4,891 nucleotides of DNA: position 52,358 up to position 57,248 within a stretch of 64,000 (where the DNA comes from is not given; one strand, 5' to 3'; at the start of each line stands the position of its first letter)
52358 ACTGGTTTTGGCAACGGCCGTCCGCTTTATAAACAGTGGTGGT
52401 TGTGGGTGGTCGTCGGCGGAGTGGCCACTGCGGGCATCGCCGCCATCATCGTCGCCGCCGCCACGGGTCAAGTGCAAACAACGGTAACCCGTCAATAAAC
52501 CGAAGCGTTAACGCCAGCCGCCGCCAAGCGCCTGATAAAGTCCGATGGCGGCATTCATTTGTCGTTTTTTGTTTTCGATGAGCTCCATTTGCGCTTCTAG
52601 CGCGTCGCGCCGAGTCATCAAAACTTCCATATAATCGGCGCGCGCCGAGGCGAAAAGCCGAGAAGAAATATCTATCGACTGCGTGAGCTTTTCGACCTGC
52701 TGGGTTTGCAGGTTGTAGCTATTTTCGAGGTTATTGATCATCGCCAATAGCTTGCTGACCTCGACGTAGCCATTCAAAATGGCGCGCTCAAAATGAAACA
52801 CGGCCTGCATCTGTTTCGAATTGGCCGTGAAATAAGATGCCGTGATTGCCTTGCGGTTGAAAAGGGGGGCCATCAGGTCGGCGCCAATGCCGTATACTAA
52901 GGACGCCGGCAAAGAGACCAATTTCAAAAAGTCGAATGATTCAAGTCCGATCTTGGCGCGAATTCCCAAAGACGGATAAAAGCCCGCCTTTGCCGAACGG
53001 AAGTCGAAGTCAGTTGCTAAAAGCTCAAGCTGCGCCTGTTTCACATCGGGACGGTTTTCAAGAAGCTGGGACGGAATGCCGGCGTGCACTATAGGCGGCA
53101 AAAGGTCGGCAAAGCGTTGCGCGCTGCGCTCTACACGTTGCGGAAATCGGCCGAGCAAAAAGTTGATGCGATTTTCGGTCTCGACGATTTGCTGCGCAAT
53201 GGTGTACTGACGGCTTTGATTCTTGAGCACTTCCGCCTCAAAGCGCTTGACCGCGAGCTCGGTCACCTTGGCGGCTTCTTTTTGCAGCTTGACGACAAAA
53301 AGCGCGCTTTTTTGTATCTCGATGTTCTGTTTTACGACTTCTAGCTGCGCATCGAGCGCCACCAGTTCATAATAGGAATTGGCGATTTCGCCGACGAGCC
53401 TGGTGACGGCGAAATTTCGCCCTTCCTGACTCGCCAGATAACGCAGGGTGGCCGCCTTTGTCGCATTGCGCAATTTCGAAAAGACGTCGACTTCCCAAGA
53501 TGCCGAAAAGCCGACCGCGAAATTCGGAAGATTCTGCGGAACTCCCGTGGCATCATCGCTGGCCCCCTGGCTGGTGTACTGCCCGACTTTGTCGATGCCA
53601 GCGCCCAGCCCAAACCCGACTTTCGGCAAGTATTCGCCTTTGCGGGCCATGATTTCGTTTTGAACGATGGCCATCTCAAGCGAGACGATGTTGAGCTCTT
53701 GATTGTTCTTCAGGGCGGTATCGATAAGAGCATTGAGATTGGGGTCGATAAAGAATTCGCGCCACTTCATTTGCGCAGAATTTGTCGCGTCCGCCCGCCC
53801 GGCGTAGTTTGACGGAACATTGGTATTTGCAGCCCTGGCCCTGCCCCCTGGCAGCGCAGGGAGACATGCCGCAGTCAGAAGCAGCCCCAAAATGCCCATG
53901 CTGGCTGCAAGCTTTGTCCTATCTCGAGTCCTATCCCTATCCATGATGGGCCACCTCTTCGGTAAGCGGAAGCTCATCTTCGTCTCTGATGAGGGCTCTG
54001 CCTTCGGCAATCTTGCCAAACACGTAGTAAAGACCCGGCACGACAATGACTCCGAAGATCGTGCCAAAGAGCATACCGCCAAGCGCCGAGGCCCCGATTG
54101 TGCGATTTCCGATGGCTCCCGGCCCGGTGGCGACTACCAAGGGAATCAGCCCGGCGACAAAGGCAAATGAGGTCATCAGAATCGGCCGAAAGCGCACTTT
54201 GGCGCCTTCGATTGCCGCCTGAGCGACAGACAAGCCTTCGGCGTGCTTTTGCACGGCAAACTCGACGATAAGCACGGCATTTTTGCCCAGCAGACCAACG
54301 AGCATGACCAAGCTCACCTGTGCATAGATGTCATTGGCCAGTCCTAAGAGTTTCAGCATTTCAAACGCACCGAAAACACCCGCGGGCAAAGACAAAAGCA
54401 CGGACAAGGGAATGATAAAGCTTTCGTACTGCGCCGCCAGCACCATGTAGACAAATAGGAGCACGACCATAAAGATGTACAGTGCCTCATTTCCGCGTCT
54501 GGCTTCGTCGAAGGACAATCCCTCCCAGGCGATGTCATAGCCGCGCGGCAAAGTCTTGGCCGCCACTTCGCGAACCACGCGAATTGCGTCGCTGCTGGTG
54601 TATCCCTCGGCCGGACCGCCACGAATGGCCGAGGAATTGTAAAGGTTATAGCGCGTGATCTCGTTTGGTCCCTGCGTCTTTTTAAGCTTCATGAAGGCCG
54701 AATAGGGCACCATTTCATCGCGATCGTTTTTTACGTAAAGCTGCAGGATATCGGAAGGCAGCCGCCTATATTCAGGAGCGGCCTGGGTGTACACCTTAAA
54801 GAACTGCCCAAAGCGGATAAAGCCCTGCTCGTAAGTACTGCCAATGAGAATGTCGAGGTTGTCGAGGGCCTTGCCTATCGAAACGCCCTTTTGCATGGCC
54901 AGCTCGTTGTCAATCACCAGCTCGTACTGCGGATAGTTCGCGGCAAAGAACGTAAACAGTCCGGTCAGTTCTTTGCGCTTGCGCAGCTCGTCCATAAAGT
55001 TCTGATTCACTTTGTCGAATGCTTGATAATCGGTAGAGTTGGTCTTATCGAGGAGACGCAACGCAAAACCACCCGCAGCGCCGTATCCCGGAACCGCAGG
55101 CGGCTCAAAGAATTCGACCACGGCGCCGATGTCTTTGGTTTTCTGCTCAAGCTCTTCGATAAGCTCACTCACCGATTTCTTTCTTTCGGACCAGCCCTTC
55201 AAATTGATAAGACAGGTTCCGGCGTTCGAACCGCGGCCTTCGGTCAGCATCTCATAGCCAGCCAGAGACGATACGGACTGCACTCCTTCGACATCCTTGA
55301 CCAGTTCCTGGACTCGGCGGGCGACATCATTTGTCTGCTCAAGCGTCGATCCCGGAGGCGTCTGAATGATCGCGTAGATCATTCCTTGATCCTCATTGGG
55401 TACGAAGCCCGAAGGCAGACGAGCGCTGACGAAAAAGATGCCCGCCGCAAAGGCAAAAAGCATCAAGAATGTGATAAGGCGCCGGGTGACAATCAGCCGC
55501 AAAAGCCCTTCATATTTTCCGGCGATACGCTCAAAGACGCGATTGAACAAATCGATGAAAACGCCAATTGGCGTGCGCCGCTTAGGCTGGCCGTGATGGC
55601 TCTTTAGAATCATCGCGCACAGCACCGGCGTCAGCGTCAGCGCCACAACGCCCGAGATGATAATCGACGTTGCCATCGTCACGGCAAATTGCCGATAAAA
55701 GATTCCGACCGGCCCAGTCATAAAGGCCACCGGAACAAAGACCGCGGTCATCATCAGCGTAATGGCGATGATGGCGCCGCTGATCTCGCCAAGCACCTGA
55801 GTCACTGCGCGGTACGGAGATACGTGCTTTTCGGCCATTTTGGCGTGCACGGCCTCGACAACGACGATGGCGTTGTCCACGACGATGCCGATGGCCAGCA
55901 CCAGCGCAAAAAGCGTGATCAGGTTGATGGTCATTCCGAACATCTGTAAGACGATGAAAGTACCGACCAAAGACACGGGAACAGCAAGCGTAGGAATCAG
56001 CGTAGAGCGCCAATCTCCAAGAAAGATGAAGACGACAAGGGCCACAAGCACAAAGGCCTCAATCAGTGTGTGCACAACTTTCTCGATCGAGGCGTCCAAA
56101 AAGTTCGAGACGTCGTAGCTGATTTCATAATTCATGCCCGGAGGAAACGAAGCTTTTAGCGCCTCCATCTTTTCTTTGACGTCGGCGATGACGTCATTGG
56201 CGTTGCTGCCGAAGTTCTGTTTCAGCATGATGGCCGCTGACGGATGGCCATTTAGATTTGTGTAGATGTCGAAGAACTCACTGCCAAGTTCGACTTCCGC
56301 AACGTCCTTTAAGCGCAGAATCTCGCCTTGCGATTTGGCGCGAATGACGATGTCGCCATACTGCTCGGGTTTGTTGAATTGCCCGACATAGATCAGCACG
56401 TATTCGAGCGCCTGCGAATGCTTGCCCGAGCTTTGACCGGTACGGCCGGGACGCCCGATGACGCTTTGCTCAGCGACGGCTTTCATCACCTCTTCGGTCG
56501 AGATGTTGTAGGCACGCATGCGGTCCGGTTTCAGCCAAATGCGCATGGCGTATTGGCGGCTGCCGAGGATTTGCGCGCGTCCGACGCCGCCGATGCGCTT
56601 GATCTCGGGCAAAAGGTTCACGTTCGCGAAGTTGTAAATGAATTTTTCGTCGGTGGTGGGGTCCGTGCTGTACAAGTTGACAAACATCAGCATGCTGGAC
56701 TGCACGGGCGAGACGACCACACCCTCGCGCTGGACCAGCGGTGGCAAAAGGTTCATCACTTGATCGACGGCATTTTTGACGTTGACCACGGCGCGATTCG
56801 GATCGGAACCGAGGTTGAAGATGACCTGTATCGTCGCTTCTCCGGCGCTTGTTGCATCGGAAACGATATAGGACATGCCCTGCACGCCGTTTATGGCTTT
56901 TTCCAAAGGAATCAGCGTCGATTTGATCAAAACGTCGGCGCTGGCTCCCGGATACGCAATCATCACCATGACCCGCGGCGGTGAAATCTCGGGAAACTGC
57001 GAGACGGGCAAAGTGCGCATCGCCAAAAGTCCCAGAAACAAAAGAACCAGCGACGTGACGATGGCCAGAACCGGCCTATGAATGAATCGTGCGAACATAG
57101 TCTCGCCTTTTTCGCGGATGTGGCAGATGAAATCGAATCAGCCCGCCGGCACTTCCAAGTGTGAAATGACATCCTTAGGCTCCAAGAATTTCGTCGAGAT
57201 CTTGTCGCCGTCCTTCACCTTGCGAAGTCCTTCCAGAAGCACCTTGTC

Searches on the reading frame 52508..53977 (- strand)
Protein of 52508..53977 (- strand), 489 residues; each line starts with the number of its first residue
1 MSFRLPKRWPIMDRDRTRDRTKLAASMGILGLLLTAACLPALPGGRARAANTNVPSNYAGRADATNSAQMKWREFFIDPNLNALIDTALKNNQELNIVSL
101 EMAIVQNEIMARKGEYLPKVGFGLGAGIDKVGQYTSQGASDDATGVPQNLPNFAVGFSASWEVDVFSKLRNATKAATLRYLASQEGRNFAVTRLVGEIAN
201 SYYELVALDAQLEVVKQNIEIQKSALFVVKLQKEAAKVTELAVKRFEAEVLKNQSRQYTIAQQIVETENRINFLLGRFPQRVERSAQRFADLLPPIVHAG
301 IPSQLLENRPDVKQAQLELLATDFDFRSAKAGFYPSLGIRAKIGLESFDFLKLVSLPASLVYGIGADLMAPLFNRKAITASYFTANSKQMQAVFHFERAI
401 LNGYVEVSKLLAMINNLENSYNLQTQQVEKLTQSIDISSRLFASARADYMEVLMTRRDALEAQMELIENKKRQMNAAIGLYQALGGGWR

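Call 6: search_protein_families(library=pfam, proteins=[window:52508-53977:-])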
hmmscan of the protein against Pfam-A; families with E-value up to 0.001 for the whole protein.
window:52508-53977:- (489 aa): 1 family
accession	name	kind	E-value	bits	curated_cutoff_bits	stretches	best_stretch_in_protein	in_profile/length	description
PF02321.23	OEP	-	2.1e-35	122.7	22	2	81-276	1-187/187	Outer membrane efflux protein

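Call 55: search_protein_families(library=ncbifam, proteins=[window:52508-53977:-], max_evalue=0.00001)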
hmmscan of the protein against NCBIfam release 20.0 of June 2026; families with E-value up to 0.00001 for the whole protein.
window:52508-53977:- (489 aa): 8 families
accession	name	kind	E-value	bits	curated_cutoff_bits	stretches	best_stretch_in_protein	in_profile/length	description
TIGR01845.1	outer_NodT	subfamily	1.4e-65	222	210.05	1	56-487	35-460/460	efflux transporter outer membrane subunit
NF033143.1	efflux_OM_AdeK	equivalog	1.1e-47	162.9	900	1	41-488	25-462/480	multidrug efflux RND transporter AdeIJK outer membrane channel subunit AdeK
NF007347.1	PRK09837.1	subfamily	5.1e-44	150.9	598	1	66-488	49-459/461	Cu(I)/Ag(I) efflux RND transporter outer membrane protein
NF033142.1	efflux_OM_AdeC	exception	1e-38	133.2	975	1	49-487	32-461/465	multidrug efflux RND transporter AdeABC outer membrane channel subunit AdeC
NF008524.1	PRK11459.1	equivalog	2.8e-21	75.9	650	1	65-488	51-476/478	multidrug resistance outer membrane protein MdtQ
NF007390.0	PRK09915.1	equivalog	4.3e-19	68.6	597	1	68-489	56-480/488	MdtP family multidrug efflux transporter outer membrane subunit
NF047721.1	ToxDrgExpTdeA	equivalog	2.7e-15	56.3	550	1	65-486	41-451/455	toxin/drug exporter TdeA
TIGR01844.1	type_I_sec_TolC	subfamily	3e-14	52.8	225.15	1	80-485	4-398/414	TolC family outer membrane protein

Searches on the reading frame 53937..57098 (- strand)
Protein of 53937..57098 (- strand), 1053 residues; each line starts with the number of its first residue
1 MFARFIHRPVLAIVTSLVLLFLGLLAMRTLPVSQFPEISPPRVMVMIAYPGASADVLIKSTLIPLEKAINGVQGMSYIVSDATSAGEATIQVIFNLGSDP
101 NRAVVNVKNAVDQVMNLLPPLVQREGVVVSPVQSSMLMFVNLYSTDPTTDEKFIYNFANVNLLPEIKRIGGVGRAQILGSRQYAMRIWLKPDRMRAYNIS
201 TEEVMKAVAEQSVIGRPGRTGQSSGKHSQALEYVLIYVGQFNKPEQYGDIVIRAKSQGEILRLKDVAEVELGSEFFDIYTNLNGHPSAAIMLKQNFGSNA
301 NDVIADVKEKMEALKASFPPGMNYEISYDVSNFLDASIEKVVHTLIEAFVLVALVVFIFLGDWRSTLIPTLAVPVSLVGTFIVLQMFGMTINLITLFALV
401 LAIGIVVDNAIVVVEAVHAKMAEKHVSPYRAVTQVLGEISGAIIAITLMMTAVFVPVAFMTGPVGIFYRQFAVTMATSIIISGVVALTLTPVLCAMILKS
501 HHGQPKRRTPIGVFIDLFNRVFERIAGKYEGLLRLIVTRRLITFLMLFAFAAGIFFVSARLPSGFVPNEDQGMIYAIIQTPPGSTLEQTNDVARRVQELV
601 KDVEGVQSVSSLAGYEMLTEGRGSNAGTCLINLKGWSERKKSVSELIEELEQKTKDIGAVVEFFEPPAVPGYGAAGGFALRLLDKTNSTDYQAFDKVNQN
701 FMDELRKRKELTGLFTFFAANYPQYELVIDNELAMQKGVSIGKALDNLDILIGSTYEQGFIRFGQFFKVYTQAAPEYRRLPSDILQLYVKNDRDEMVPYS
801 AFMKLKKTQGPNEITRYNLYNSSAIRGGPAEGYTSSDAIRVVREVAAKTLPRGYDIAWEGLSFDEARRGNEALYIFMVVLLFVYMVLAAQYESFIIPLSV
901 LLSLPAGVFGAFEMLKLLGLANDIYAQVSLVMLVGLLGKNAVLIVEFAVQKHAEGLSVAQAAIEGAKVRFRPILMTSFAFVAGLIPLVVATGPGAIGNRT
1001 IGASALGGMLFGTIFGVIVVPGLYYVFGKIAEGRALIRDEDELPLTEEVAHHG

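Call 6: search_protein_families(library=pfam, proteins=[window:53937-57098:-])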
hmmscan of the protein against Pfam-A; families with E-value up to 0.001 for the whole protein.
window:53937-57098:- (1053 aa): 2 families
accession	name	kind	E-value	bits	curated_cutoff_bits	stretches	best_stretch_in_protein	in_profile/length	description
PF00873.25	ACR_tran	-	1e-293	977.4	28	1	1-1027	1-1020/1021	AcrB/AcrD/AcrF family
PF03176.21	MMPL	-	4.3e-06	26.3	20.5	1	336-511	140-316/333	MMPL family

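Call 55: search_protein_families(library=ncbifam, proteins=[window:53937-57098:-], max_evalue=0.00001)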
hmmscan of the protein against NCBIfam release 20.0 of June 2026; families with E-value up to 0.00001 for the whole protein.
window:53937-57098:- (1053 aa): 14 families
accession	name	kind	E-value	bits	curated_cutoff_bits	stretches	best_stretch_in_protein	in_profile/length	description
NF000282.2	RND_permease_1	subfamily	0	1141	1250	1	5-1027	4-1027/1029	multidrug efflux RND transporter permease subunit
TIGR00915.1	2A0602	subfamily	0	1027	940.35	1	4-1033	4-1034/1050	efflux RND transporter permease subunit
NF007131.0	PRK09577.1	equivalog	1.7e-245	817.4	1768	1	4-1034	4-1029/1045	multidrug efflux RND transporter permease subunit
NF033617.1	RND_permease_2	subfamily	8.6e-242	805.2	1250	1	4-1027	3-1007/1009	multidrug efflux RND transporter permease subunit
NF007842.1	PRK10555.1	equivalog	2.8e-240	800.2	1854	1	3-1026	3-1024/1036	multidrug efflux RND transporter permease AcrD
NF011706.2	PRK15127.1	equivalog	1.4e-221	738.4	2150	1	3-1027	3-1029/1049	multidrug efflux RND transporter permease subunit AcrB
NF000037.1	RND_perm_OqxB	exception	2.6e-217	724.1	2200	1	4-1037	5-1044/1050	multidrug efflux RND transporter permease subunit OqxB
NF007133.0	PRK09579.1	equivalog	1.5e-183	612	1763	1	4-1031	6-1006/1017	multidrug efflux RND transporter permease subunit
NF007905.0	PRK10614.1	equivalog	7.8e-143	477.4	1774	1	2-1031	4-1012/1025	multidrug efflux RND transporter permease subunit MdtC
NF007798.0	PRK10503.1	equivalog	3.1e-132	442.2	1584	1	4-1032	15-1027/1040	MdtB/MuxB family multidrug efflux RND transporter permease subunit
TIGR00914.1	2A0601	subfamily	5.5e-98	329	701.45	1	8-1028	12-1036/1051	CusA/CzcA family heavy metal efflux RND transporter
NF009583.0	PRK13024.1-3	subfamily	2.8e-07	29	721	1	337-506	277-435/755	protein translocase subunit SecDF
TIGR00921.1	2A067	subfamily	3.3e-07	28.8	351.9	1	300-502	151-351/733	hydrophobe/amphiphile efflux-3 (HAE3) family transporter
TIGR01129.1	secD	equivalog_domain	3e-06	26.6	244.4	1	336-493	245-396/397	protein translocase subunit SecD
